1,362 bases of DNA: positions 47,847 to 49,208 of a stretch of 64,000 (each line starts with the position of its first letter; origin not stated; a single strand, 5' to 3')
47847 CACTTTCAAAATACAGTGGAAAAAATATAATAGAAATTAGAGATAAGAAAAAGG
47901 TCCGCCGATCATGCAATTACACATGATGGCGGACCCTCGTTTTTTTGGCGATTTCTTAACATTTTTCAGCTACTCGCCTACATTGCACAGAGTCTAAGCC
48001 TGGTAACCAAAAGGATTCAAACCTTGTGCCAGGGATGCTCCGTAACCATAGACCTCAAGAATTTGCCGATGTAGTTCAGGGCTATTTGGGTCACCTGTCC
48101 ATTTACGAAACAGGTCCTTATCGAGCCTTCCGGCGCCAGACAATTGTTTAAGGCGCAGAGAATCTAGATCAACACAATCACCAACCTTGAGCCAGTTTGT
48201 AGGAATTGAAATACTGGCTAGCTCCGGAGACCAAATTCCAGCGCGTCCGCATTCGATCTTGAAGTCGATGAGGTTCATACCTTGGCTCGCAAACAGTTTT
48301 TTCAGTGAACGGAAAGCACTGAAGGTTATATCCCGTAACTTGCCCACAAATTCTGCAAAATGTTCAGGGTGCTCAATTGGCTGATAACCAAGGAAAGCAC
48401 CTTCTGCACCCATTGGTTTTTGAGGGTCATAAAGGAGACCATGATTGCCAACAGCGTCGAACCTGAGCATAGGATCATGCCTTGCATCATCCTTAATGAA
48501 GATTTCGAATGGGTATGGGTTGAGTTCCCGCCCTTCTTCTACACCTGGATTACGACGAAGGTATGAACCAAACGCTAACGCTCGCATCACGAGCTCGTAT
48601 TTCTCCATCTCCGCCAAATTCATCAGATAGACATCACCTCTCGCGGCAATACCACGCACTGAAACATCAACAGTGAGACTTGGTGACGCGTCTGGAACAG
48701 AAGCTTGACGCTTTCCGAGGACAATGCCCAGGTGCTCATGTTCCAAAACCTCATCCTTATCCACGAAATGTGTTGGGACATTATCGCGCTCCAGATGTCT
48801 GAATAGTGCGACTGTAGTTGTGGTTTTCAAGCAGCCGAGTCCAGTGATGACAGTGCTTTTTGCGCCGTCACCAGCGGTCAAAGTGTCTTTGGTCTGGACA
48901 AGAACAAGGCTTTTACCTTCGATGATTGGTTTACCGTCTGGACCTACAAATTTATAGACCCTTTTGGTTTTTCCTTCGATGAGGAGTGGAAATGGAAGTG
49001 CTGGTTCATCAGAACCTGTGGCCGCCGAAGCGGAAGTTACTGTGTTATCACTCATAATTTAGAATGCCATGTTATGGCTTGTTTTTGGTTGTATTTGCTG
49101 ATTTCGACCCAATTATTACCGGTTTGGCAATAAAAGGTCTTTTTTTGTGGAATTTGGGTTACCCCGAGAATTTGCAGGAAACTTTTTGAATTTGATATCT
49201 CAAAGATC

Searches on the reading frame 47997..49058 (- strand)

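Call 65: search_protein_families(library=pfam, proteins=[window:47997-49058:-], max_evalue=0.00001)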
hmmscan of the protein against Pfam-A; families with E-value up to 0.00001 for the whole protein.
window:47997-49058:- (354 aa): 1 family
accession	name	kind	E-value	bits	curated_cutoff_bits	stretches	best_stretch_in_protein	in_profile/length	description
PF01259.24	SAICAR_synt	-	1e-31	111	20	1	26-324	2-222/233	SAICAR synthetase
